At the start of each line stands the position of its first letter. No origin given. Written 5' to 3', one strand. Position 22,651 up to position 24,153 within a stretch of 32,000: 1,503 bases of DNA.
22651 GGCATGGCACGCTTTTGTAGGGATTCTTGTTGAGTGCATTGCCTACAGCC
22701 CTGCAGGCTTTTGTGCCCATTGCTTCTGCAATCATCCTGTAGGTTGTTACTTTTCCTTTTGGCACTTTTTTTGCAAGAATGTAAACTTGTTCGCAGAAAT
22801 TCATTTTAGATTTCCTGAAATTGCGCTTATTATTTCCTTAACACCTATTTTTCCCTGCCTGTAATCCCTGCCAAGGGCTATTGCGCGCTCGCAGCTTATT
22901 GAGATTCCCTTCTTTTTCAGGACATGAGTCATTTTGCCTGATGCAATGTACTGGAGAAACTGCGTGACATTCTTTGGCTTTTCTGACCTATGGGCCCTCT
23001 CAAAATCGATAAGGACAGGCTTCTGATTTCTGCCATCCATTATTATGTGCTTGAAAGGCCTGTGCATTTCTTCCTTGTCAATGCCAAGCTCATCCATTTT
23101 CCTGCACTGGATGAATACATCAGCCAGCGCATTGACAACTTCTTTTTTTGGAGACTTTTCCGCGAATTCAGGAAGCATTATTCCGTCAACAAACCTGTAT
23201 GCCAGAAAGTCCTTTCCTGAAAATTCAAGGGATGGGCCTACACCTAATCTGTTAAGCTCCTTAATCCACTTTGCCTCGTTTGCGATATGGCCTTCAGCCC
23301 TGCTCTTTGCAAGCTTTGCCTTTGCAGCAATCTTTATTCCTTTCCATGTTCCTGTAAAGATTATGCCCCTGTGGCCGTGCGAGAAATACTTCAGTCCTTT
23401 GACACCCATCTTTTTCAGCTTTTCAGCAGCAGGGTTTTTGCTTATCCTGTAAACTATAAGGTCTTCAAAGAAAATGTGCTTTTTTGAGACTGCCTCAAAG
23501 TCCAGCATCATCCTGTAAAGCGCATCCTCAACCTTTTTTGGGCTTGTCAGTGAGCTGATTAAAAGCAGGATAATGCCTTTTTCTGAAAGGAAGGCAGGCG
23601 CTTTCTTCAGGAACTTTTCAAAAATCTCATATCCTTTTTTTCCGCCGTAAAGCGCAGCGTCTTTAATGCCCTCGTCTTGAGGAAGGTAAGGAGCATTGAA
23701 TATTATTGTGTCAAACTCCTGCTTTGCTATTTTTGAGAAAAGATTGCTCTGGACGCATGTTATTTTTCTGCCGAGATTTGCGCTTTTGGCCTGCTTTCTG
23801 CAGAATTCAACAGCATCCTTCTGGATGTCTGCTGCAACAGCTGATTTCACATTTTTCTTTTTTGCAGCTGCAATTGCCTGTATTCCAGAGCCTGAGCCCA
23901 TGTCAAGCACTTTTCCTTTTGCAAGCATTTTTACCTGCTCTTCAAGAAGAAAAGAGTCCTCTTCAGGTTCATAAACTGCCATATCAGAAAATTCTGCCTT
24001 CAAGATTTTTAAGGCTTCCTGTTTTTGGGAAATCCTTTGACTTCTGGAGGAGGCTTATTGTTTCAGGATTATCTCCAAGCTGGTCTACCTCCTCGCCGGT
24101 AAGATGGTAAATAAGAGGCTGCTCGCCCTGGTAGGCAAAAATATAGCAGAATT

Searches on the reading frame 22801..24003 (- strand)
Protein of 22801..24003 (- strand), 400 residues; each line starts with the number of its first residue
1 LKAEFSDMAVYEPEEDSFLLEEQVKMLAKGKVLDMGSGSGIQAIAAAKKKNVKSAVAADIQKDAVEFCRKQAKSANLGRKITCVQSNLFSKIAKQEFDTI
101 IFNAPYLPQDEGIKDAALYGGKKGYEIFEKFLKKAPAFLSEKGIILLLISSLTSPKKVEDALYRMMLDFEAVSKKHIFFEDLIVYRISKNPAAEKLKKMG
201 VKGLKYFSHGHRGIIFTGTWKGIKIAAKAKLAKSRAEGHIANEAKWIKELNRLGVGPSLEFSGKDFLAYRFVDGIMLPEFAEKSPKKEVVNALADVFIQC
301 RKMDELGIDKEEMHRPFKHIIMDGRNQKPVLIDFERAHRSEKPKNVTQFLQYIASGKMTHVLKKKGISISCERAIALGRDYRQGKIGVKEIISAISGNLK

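Call 38: search_protein_families(library=pfam, proteins=[window:22801-24003:-])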
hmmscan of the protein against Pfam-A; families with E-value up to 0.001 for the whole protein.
window:22801-24003:- (400 aa): 13 families
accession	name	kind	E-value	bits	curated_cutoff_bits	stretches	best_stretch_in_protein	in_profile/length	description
PF05175.20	MTS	-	1.9e-17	63.8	23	1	19-175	22-163/170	Methyltransferase small domain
PF06325.19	PrmA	-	1.5e-09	38.2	22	1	20-103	155-233/296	Ribosomal protein L11 methyltransferase (PrmA)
PF13847.12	Methyltransf_31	-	4.5e-09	36.6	27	1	30-146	5-108/145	Methyltransferase domain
PF12847.13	Methyltransf_18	-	3.2e-08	34.2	27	1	25-101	10-87/151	Methyltransferase domain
PF13649.12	Methyltransf_25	-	6.3e-08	33.6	27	1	32-107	1-77/97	Methyltransferase domain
PF01170.24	UPF0020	-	2.8e-06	27.6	22.3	1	45-155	69-172/197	RMKL-like, methyltransferase domain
PF08241.18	Methyltransf_11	-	1.2e-05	26.3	21.2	1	33-103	1-67/95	Methyltransferase domain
PF04816.18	TrmK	-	2.6e-05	24.3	27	1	33-100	2-70/205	tRNA (adenine(22)-N(1))-methyltransferase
PF02475.24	TRM5-TYW2_MTfase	-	6.8e-05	23.3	28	1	30-106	38-114/164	TRM5/TYW2 methyltransferase domain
PF03602.21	Cons_hypoth95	-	7e-05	23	24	1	27-110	40-127/182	Conserved hypothetical protein 95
PF02005.22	TRM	-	9.5e-05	22.2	27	1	24-100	45-124/376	N2,N2-dimethylguanosine tRNA methyltransferase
PF06962.18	rRNA_methylase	-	0.00018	21.9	22.7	1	56-111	2-59/137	Putative rRNA methylase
PF07669.17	Eco57I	-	0.00021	21.8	25.3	1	70-151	44-136/171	Eco57I restriction-modification methylase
